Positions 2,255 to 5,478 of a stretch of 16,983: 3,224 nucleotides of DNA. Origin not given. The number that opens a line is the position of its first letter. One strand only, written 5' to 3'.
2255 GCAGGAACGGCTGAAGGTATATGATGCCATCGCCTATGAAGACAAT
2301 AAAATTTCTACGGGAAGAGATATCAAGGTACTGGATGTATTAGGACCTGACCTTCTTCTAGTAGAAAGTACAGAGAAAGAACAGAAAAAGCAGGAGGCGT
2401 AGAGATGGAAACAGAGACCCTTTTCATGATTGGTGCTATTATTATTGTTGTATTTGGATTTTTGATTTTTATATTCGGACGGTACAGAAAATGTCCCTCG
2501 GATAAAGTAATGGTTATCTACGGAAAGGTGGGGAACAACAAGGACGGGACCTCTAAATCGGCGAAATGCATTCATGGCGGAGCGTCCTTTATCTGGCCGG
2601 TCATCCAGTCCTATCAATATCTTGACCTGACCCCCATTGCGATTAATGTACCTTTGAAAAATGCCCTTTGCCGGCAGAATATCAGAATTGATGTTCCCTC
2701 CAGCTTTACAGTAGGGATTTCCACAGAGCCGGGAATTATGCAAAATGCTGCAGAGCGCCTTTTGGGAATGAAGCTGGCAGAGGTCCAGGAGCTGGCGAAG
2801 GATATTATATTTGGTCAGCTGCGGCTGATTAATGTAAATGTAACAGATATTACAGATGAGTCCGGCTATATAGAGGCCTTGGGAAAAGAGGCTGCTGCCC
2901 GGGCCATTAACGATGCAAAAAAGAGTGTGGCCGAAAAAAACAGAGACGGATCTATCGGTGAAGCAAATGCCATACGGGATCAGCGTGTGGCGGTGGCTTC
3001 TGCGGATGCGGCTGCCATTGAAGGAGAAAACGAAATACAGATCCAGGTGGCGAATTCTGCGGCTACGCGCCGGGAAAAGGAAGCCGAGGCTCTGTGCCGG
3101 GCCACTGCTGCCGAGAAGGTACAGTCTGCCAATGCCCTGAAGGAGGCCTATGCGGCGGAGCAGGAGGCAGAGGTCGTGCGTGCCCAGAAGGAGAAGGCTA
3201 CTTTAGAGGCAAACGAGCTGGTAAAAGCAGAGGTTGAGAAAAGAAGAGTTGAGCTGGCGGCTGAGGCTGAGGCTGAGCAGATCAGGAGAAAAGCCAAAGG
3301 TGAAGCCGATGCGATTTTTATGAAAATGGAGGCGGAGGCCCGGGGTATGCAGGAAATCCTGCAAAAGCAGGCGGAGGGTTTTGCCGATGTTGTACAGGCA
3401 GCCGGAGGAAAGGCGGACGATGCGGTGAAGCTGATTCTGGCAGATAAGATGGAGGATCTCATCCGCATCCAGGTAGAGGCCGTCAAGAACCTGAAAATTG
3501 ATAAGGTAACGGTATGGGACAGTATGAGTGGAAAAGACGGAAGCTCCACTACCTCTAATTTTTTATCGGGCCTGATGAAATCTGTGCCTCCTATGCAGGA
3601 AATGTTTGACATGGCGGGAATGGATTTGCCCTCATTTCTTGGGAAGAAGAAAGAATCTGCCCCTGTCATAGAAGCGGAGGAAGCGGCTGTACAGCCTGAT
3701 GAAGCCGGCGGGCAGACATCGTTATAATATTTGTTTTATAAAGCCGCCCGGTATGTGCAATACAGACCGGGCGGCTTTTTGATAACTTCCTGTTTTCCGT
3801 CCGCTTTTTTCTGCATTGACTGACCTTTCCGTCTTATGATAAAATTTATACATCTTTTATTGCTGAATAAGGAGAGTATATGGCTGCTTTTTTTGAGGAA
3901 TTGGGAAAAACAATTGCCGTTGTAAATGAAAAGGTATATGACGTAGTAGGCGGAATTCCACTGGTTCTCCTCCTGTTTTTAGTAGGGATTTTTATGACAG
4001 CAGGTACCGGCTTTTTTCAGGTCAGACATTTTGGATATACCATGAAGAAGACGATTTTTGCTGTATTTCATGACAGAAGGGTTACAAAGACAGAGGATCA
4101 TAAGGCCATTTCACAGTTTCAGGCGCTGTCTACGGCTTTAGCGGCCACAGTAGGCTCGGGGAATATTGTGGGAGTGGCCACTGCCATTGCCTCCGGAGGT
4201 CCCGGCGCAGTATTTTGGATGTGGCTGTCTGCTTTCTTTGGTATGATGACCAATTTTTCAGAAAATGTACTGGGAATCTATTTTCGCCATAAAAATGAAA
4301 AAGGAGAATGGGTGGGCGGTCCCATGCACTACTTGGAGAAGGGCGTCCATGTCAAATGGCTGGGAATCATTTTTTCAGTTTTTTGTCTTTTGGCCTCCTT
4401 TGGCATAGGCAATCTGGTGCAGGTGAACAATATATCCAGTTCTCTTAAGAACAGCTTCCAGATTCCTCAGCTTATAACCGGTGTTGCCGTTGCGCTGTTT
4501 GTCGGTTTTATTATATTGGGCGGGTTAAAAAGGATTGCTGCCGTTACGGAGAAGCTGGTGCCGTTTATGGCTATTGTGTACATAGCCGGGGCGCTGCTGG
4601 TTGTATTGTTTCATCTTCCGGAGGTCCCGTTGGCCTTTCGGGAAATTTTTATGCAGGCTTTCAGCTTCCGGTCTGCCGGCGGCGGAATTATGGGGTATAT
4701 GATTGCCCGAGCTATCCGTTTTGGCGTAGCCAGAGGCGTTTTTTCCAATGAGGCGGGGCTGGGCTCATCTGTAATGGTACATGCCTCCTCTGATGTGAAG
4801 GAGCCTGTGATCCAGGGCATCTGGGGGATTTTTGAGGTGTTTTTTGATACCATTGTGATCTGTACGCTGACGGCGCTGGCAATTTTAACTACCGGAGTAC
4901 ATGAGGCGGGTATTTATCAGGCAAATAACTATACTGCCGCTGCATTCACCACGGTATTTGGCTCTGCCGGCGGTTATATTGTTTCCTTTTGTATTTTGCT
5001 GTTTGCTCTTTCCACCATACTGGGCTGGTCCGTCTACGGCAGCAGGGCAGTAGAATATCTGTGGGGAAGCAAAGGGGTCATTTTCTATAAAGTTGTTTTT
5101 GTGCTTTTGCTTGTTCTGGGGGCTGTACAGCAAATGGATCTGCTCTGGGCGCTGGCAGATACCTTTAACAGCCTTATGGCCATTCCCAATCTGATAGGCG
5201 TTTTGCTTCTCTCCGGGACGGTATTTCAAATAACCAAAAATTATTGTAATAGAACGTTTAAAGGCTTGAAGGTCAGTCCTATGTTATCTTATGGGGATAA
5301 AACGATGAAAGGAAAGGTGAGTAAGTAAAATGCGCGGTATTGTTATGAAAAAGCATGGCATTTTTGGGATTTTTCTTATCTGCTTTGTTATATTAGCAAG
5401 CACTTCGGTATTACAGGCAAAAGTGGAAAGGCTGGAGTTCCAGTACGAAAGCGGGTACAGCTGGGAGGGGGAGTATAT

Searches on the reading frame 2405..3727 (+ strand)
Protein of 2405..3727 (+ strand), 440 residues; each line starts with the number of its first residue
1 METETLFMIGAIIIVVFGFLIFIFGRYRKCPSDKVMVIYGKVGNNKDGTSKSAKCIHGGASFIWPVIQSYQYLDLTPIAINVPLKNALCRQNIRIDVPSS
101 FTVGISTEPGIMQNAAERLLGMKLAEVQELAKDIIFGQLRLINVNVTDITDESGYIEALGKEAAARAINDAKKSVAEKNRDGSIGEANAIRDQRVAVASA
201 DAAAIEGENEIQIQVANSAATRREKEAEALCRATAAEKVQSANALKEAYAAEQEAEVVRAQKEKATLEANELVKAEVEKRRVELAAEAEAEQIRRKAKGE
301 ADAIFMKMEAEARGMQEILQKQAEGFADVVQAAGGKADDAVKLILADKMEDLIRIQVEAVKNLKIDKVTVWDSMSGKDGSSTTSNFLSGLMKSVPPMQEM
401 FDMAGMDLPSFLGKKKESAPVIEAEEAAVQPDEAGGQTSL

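Call 4: search_protein_families(library=pfam, proteins=[window:2405-3727:+], max_evalue=0.01)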
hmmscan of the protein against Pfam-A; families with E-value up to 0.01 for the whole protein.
window:2405-3727:+ (440 aa): 1 family
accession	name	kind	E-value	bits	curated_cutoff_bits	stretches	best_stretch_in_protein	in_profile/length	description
PF01145.31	Band_7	-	1.5e-10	41.9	23.6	2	47-140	19-100/176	SPFH domain / Band 7 family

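Call 5: search_protein_families(library=ncbifam, proteins=[window:2405-3727:+], max_evalue=0.01)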
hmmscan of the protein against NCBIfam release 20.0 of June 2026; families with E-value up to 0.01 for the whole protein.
window:2405-3727:+ (440 aa): 1 family
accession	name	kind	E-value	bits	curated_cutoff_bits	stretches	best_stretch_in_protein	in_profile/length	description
NF058507.1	FlotScfldFlot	equivalog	3.3e-27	95.7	700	3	11-143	4-141/477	flotillin lipid rafts scaffold protein FloT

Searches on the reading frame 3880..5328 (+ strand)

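Call 4: search_protein_families(library=pfam, proteins=[window:3880-5328:+], max_evalue=0.01)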
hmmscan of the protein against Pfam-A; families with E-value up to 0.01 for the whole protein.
window:3880-5328:+ (482 aa): 1 family
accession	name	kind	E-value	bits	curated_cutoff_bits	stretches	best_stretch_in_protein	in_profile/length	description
PF01235.23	Na_Ala_symp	-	1.1e-139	466.5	24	1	70-462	6-386/392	Sodium:alanine symporter family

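Call 5: search_protein_families(library=ncbifam, proteins=[window:3880-5328:+], max_evalue=0.01)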
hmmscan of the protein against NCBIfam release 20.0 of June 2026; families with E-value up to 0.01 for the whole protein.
window:3880-5328:+ (482 aa): 1 family
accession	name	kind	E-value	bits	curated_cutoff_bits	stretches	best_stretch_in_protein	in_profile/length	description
TIGR00835.1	agcS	subfamily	2.7e-146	487.8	272.65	1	28-455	4-424/424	amino acid carrier protein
